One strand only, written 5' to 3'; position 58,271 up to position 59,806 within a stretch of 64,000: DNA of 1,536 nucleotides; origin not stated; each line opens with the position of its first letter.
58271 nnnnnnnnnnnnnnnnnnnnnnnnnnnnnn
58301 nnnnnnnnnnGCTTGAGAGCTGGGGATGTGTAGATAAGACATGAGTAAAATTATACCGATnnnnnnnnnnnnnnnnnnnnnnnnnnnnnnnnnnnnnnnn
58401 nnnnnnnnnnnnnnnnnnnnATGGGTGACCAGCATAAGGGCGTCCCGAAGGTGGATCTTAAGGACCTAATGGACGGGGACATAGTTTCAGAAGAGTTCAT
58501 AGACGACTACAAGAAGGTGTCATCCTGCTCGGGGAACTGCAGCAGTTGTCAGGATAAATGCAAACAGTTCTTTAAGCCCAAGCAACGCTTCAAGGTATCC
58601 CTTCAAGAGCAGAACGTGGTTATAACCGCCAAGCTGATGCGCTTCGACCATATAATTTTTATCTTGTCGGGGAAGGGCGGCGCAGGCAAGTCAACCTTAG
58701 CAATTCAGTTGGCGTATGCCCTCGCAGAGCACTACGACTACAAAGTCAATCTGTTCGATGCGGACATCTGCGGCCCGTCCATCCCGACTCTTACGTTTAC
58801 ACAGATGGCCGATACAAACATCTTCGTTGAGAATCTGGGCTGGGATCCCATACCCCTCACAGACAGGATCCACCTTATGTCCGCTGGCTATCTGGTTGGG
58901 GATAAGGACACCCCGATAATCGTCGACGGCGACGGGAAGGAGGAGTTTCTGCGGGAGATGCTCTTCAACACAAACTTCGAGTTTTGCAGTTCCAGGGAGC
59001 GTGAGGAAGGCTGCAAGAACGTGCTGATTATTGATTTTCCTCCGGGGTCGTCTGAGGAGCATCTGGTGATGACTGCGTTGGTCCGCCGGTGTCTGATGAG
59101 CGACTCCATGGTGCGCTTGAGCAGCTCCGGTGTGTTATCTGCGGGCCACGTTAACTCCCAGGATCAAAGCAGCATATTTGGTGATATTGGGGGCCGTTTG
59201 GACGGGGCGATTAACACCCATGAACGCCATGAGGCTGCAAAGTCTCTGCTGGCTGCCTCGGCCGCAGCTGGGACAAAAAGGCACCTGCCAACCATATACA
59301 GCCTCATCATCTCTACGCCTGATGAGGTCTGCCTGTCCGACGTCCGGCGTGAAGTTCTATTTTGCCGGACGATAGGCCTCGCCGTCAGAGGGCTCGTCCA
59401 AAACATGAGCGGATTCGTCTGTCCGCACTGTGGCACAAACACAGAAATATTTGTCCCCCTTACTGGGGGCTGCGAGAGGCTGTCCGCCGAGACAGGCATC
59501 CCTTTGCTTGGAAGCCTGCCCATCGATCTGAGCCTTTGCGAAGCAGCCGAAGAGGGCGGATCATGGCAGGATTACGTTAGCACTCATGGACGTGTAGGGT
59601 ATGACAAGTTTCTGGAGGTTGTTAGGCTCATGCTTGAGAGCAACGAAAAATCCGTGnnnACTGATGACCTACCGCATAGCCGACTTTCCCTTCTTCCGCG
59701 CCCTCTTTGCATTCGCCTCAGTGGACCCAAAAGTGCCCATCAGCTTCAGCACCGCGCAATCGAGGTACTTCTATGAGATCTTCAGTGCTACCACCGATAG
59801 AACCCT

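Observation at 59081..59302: Nbp35/Mrp-like Fe-S scaffold ATPase carries a ~75-aa Ser/Ala/Gly-rich insertion inside the conserved core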

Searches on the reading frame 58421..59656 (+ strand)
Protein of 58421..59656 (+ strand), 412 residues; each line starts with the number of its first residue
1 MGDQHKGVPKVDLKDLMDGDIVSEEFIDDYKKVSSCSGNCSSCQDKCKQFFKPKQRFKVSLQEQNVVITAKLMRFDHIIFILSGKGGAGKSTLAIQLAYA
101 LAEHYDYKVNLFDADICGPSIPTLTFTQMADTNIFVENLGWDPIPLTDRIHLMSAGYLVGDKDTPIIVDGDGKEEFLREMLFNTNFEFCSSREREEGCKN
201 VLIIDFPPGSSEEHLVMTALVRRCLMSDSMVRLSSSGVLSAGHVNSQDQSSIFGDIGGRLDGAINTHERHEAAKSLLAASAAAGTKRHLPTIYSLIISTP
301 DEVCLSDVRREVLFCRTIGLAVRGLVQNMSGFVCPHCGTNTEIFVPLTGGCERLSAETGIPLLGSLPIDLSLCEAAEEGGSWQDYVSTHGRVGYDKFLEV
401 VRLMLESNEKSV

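Call 3: search_protein_families(library=pfam, proteins=[window:58421-59656:+], max_evalue=0.01)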
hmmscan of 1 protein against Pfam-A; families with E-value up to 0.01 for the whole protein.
window:58421-59656:+ (412 aa): 8 families
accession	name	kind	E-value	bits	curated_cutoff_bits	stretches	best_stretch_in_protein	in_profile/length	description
PF10609.15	ParA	-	1e-53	182.7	27.1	2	76-221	3-134/246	NUBPL iron-transfer P-loop NTPase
PF01656.29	CbiA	-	8.5e-11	42.3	25.4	1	79-379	1-122/125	CobQ/CobB/MinD/ParA nucleotide binding domain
PF13614.12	AAA_31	-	4.3e-06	27.2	27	1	78-116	3-40/177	AAA domain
PF25199.1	nSTAND_NTPase5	-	0.00018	21.8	34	1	78-122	42-86/145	Novel STAND NTPase 5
PF13481.12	AAA_25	-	0.00047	20.3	27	1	77-103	33-59/195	AAA domain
PF20720.3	nSTAND3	-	0.0031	17.7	27.2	1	77-106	17-47/155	Novel STAND NTPase 3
PF02374.21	ArsA_ATPase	-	0.0047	16.6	24.3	0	79-104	3-28/305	Anion-transporting ATPase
PF05729.18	NACHT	-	0.008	16.5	26.7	0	81-110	4-33/167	NACHT domain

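Call 4: search_solved_structures(query=window:58421-59656:+, show_alignments=3)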
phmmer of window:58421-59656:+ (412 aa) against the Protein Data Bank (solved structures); distinct sequences matched with E-value up to 0.001: 7.
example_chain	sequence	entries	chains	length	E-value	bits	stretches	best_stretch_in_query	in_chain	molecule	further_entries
6g2g_A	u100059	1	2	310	1.6e-31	113.1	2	294-377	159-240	Cytosolic Fe-S cluster assembly factor CFD1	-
8zkc_A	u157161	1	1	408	7e-24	87.8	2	287-379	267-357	Iron-sulfur cluster carrier protein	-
2ph1_A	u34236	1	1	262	8.7e-22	81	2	70-213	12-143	Nucleotide-binding protein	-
3kb1_A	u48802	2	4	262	1.8e-21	79.9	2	71-215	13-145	Nucleotide-binding protein | Iron-sulfur cluster carrier protein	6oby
3vx3_A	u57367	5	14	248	1.6e-09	40.6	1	63-217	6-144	ATPase involved in chromosome partitioning, ParA/MinD family, Mrp homolog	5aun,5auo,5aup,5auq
1ion_A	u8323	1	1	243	0.00013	24.4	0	77-152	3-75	PROBABLE CELL DIVISION INHIBITOR MIND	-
1g3q_A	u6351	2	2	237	0.00042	22.7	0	77-121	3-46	CELL DIVISION INHIBITOR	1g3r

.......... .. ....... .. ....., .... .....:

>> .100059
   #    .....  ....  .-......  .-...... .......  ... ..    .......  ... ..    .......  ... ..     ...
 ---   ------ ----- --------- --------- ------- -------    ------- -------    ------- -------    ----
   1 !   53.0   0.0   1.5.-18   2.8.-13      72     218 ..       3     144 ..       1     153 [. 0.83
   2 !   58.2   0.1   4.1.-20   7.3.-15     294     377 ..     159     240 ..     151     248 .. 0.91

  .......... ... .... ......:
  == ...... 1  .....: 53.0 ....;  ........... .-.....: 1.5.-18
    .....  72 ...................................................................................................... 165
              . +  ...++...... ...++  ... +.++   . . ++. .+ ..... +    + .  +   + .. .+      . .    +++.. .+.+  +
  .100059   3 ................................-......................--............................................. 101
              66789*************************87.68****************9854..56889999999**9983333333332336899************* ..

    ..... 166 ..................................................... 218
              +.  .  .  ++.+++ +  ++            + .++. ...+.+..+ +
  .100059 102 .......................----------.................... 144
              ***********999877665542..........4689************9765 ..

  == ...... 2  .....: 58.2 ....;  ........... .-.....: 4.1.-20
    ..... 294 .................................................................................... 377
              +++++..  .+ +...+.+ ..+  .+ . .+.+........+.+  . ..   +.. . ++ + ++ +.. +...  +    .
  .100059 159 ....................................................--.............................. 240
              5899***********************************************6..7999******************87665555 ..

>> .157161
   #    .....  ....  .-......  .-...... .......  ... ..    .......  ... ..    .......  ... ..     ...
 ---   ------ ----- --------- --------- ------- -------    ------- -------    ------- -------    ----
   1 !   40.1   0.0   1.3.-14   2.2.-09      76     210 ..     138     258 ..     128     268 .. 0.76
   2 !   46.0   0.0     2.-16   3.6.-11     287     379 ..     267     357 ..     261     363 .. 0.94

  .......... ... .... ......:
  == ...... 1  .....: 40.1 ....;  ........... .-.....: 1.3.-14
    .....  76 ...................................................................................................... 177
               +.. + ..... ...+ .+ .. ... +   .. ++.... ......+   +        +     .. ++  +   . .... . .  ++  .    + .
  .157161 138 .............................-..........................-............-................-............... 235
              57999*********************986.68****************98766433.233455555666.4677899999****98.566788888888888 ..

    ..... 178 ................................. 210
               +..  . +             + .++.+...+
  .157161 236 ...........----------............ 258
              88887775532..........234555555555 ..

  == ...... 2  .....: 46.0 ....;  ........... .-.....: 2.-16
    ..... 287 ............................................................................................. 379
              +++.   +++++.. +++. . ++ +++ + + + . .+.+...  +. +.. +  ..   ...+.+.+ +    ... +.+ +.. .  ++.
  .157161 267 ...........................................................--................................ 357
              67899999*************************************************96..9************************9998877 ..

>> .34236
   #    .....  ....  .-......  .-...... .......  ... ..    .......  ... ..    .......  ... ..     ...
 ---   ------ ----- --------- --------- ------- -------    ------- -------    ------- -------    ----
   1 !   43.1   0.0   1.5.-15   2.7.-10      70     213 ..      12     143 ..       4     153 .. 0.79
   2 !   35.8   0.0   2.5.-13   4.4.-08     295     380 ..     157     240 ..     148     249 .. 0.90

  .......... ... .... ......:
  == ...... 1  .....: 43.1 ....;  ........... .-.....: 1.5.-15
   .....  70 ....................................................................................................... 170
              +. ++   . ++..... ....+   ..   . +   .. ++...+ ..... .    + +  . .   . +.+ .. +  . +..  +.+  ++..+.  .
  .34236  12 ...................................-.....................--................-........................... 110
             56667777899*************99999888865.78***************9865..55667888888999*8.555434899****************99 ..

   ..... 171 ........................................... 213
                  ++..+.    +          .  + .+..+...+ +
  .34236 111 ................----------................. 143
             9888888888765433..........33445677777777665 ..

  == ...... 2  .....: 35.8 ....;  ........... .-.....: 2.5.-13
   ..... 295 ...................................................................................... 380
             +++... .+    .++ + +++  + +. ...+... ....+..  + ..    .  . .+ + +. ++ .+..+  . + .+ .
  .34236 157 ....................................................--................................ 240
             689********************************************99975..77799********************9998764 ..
